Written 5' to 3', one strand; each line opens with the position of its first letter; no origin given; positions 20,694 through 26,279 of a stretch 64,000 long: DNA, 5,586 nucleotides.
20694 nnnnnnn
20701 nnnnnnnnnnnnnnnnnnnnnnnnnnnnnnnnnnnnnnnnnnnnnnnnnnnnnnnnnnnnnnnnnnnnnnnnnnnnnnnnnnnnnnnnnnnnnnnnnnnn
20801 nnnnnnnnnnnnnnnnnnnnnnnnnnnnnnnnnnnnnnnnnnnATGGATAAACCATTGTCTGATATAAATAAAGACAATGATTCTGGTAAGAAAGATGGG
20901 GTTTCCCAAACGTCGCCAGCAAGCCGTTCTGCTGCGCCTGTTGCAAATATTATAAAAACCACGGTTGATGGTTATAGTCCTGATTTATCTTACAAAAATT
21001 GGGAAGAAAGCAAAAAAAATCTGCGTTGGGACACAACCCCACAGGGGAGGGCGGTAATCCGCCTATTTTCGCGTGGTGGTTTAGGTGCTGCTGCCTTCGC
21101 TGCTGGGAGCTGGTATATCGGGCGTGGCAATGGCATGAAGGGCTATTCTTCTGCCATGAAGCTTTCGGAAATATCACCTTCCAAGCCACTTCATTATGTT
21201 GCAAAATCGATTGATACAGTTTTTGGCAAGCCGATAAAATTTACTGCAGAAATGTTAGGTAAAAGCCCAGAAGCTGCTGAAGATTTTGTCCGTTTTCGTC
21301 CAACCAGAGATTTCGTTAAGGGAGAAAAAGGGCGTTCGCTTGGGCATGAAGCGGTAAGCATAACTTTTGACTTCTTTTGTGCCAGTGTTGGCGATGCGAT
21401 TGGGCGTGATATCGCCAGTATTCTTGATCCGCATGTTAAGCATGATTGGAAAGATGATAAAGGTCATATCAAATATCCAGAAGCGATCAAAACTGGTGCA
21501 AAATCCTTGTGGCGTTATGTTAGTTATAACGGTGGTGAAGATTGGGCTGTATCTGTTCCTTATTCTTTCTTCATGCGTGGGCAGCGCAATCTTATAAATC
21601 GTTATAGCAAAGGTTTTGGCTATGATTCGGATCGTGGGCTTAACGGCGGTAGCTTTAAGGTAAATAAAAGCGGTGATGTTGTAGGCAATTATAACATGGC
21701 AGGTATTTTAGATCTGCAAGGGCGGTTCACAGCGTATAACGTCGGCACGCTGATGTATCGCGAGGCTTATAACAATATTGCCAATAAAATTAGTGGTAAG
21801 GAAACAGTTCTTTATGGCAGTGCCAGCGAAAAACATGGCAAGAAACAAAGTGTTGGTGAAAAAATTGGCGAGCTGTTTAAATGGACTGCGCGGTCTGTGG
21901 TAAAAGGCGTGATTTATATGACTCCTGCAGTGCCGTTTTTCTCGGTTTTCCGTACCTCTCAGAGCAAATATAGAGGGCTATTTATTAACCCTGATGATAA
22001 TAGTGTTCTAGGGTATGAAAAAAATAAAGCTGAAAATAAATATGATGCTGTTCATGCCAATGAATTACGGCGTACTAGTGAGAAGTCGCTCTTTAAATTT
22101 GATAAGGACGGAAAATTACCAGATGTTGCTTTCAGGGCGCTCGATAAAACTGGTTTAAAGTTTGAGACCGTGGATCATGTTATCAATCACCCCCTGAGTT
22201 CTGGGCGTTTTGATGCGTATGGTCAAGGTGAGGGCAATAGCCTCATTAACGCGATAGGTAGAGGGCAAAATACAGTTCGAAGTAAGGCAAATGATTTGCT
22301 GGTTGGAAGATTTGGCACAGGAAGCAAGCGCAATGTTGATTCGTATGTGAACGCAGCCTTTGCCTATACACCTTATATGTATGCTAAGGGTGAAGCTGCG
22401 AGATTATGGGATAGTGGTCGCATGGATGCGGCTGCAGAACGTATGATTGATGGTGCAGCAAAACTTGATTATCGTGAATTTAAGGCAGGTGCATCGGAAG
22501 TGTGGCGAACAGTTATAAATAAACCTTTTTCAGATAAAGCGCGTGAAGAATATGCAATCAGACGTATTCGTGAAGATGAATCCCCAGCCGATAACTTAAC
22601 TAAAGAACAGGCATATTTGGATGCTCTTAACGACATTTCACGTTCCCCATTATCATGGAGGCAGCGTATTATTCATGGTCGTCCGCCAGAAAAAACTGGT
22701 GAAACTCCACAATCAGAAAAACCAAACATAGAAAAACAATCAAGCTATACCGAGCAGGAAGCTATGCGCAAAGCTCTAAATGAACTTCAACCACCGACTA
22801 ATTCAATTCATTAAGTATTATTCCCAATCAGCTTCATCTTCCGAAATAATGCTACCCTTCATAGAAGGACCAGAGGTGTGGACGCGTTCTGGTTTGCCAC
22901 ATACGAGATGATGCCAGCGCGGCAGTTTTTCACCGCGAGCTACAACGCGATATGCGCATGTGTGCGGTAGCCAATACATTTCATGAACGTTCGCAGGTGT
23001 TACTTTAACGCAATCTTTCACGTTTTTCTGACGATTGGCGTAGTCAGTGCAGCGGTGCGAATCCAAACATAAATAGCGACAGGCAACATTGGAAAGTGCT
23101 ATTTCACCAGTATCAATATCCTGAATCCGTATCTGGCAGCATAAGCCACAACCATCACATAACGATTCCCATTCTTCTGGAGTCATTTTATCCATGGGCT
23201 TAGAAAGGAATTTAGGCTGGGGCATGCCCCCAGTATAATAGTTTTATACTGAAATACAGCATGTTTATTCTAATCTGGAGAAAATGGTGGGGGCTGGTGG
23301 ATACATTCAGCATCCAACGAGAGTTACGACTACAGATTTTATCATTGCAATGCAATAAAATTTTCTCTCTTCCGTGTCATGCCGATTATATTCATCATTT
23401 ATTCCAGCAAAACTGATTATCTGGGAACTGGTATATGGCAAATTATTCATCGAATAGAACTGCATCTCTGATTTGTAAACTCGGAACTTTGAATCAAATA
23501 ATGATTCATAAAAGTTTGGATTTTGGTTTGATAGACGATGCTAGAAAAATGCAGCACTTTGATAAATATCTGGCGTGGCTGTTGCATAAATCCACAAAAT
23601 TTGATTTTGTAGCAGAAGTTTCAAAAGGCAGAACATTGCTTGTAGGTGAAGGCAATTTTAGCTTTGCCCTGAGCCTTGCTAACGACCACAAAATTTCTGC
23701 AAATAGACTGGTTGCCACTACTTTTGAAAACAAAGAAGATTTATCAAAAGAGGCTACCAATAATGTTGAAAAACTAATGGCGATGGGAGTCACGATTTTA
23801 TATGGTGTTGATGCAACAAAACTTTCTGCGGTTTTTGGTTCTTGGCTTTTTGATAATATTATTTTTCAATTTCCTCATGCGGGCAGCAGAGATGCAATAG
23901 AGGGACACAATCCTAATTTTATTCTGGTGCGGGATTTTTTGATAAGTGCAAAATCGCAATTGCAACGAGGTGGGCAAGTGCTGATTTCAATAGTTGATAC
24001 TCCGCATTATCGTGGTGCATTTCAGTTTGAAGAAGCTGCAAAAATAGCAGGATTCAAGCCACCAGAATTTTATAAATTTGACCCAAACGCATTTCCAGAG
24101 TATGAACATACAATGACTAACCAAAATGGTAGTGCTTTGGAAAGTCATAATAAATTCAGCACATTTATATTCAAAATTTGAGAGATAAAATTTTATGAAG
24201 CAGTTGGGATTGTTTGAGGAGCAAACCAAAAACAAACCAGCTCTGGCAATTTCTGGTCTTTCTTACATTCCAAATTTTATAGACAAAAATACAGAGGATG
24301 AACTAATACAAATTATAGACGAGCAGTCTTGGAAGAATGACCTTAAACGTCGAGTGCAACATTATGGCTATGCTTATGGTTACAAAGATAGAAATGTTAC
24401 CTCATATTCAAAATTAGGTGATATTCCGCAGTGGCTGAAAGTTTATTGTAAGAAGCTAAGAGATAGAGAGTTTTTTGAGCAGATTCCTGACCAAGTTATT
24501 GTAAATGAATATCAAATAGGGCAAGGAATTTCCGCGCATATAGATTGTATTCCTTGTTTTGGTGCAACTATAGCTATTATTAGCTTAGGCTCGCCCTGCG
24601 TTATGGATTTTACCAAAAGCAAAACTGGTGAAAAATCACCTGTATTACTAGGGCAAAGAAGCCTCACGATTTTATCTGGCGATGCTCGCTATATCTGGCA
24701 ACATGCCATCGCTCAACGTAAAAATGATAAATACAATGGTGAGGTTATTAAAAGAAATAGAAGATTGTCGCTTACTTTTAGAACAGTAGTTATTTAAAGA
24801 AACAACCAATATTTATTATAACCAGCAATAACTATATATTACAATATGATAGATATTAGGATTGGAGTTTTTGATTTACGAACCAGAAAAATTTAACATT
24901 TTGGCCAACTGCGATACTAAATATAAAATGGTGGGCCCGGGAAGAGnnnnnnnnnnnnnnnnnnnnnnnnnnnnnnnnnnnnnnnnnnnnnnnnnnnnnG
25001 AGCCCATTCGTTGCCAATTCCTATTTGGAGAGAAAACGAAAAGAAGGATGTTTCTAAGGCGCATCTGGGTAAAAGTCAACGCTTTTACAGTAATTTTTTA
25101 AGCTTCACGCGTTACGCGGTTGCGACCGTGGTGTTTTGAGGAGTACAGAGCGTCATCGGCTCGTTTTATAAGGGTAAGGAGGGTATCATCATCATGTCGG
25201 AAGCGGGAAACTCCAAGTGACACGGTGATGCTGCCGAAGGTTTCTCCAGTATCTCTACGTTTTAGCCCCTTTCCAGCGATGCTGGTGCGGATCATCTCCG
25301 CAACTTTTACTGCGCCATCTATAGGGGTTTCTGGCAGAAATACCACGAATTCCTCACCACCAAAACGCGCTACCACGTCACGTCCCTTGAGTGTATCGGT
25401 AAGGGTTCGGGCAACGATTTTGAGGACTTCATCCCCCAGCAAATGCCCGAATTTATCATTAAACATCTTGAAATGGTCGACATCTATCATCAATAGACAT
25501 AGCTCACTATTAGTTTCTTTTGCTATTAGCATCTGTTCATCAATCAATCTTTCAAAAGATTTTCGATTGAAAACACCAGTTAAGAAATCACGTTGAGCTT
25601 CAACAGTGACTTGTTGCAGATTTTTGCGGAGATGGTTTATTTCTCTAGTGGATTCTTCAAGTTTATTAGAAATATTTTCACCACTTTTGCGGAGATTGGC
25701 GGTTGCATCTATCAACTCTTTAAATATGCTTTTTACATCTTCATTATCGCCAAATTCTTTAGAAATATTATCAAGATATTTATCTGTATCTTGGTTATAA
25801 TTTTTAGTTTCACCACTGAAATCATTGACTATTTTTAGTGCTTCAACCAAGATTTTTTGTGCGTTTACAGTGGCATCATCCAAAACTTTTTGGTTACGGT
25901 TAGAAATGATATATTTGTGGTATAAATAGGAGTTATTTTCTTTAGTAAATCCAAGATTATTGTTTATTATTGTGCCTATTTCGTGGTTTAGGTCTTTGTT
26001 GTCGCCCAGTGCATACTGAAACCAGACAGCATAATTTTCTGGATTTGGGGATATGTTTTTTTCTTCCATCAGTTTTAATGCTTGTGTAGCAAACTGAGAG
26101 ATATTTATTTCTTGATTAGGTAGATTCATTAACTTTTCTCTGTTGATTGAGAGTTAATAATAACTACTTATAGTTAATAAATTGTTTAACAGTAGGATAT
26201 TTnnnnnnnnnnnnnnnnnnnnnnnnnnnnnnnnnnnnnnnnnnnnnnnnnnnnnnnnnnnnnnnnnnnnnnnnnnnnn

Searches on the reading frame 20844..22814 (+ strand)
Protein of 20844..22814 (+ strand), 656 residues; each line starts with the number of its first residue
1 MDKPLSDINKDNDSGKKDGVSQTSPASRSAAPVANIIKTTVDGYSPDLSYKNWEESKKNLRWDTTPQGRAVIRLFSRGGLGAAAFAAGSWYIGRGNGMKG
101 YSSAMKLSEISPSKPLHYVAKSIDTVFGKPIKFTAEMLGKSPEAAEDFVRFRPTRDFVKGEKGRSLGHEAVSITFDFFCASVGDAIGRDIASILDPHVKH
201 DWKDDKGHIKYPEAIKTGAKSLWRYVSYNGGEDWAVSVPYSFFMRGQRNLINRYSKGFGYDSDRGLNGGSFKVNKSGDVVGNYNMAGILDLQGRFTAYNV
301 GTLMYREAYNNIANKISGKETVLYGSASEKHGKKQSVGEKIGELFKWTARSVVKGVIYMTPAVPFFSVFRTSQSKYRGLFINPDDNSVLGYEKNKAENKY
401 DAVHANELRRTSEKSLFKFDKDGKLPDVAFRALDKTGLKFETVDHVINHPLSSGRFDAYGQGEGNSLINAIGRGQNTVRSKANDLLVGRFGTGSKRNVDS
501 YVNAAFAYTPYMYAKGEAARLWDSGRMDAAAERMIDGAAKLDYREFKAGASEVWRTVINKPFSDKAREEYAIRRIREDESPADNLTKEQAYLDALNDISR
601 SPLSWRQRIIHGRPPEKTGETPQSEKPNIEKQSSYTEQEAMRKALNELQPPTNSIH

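Call 5: search_protein_families(library=pfam, proteins=[window:20844-22814:+], max_evalue=0.1)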
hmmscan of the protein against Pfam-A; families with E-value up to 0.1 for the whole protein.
window:20844-22814:+ (656 aa): 0 families

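Call 46: search_protein_representatives(protein=window:20844-22814:+)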
Query: 656 residues. Proteins with E-value up to 0.001 (for the whole library): 220; up to 1e-10: 207; up to 1e-30: 187. The best 150 are listed.
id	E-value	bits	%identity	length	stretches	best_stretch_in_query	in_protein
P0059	7.7e-255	863.9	63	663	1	1-656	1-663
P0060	2.8e-182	624.1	52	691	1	38-656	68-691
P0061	6.0e-151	520.6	49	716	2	45-655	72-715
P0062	7.8e-151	520.3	47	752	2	23-586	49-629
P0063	1.7e-149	515.8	48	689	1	1-656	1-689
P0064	3.7e-145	501.5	52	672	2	38-409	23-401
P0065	1.2e-142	493.2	49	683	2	1-419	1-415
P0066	1.6e-141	489.5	48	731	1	1-656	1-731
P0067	1.4e-139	483.1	48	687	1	44-655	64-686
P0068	2.2e-139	482.4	51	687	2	24-409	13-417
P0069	2.0e-138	479.3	52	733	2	1-406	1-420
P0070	3.5e-137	475.2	47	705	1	12-655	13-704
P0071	4.9e-135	468.1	48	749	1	47-655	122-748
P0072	6.1e-134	464.5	45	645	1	22-655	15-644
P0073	1.1e-130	453.7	48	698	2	1-399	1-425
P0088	3.1e-119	415.9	41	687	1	42-632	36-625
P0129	1.2e-71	258.7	36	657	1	27-637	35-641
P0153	9.4e-60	219.4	33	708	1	36-596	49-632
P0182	1.1e-51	192.7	32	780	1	62-584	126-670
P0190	3.0e-50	188.0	35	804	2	49-395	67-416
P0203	6.1e-47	177.0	32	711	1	60-591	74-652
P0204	8.1e-47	176.6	34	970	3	161-387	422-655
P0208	4.7e-46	174.1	35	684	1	60-545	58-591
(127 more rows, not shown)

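Call 47: list_cluster_members(proteins=[P0059, P0063, P0088, P0129, P0153, P0182, P0190, P0203, P0204, P0208])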
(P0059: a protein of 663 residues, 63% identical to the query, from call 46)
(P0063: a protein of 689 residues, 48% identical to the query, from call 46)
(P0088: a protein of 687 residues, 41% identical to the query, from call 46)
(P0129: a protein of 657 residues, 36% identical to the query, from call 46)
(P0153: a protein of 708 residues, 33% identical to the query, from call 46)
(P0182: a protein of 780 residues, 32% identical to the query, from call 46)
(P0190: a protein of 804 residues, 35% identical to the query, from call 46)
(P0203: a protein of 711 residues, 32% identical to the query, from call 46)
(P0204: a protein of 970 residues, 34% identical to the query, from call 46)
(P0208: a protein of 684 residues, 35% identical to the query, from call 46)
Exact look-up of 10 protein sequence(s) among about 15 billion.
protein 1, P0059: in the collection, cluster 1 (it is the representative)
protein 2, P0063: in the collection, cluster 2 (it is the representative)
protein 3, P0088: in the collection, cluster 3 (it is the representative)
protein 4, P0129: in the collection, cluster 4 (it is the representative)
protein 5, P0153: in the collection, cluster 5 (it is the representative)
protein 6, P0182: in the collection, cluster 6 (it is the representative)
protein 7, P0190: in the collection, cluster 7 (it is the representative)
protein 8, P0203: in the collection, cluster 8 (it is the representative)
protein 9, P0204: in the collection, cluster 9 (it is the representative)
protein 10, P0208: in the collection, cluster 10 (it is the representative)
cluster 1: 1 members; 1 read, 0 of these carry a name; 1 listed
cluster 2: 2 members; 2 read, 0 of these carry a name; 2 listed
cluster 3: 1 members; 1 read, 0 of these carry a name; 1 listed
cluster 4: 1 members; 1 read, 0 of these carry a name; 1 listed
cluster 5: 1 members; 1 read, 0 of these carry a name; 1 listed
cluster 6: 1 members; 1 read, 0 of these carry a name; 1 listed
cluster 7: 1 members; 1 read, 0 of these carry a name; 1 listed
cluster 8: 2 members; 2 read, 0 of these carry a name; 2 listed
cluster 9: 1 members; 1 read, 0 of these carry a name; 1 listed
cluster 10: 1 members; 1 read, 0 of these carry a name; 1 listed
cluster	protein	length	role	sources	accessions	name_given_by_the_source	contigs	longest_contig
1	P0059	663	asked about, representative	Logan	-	-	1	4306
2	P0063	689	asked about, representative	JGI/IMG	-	-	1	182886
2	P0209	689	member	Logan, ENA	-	-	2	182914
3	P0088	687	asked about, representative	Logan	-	-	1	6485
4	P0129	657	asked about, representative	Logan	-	-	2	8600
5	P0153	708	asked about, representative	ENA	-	-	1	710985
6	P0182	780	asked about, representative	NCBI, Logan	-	-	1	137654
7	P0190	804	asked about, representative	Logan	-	-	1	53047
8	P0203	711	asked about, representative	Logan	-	-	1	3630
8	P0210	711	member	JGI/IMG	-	-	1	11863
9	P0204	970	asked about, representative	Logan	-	-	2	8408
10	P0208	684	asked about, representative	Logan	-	-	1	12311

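Call 55: search_protein_families(library=ncbifam, proteins=[window:20844-22814:+], max_evalue=0.1)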
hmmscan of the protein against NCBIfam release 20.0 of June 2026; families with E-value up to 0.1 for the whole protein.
window:20844-22814:+ (656 aa): 0 families

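Call 56: search_protein_families(library=padloc, proteins=[window:20844-22814:+], max_evalue=0.1)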
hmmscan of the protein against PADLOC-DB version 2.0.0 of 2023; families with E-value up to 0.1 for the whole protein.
window:20844-22814:+ (656 aa): 0 families

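Call 81: search_solved_structures(query=A4, max_evalue=1)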
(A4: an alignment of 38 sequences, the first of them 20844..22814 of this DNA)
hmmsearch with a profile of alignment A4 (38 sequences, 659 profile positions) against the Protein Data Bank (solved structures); distinct sequences matched with E-value up to 1: 0.

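Call 82: search_protein_families(library=pfam, alignment_id=A4, max_evalue=0.01)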
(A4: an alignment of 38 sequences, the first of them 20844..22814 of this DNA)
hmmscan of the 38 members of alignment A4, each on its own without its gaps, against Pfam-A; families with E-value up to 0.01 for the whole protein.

A. member 1, window:20844-22814:+ (656 aa): 0 families

B. families by the number of members that match (of 38 scanned): 0 families

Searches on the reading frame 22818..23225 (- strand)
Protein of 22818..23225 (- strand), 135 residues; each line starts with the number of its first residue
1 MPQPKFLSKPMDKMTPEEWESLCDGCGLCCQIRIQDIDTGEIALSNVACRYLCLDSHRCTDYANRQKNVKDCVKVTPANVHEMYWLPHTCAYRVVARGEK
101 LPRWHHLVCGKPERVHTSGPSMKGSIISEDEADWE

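Call 5: search_protein_families(library=pfam, proteins=[window:22818-23225:-], max_evalue=0.1)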
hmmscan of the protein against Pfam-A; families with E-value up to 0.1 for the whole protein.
window:22818-23225:- (135 aa): 1 family
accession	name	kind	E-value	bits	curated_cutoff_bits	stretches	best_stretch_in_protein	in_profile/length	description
PF03692.20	CxxCxxCC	-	3.9e-08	34.3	23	1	23-91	2-85/85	Putative zinc- or iron-chelating domain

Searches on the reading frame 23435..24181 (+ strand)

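Call 5: search_protein_families(library=pfam, proteins=[window:23435-24181:+], max_evalue=0.1)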
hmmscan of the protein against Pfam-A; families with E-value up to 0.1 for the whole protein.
window:23435-24181:+ (248 aa): 1 family
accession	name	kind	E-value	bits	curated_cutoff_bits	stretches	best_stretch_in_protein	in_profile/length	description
PF10354.15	BMT5-like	-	1.5e-35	123.4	24.7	1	68-226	1-167/168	rRNA (uridine-N3-)-methyltransferase BTM5-like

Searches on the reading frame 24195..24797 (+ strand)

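Call 5: search_protein_families(library=pfam, proteins=[window:24195-24797:+], max_evalue=0.1)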
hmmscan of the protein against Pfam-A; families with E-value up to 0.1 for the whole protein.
window:24195-24797:+ (200 aa): 2 families
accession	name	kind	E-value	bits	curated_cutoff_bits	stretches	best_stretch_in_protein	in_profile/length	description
PF13532.12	2OG-FeII_Oxy_2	-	1e-20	75.2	31.2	1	57-196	51-194/194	2OG-Fe(II) oxygenase superfamily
PF06196.17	DUF997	-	0.025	15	26.3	1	55-85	19-49/77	Protein of unknown function (DUF997)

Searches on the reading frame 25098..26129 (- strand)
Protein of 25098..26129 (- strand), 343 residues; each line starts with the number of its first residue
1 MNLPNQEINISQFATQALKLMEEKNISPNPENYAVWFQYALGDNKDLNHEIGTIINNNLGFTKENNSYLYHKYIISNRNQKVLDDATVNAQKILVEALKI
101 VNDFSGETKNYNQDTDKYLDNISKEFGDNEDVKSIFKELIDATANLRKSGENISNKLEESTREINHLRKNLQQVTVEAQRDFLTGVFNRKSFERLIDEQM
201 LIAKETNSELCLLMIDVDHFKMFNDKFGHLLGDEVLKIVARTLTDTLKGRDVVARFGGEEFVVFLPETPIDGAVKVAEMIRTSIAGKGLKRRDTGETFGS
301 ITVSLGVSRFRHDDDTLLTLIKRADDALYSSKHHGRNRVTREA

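Call 24: search_protein_families(library=pfam, proteins=[window:25098-26129:-], max_evalue=0.001)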
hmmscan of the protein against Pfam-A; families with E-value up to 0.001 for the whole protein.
window:25098-26129:- (343 aa): 1 family
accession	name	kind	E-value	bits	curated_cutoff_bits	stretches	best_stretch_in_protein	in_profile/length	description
PF00990.26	GGDEF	-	1.1e-43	149.2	23.8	1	178-338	1-161/161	Diguanylate cyclase, GGDEF domain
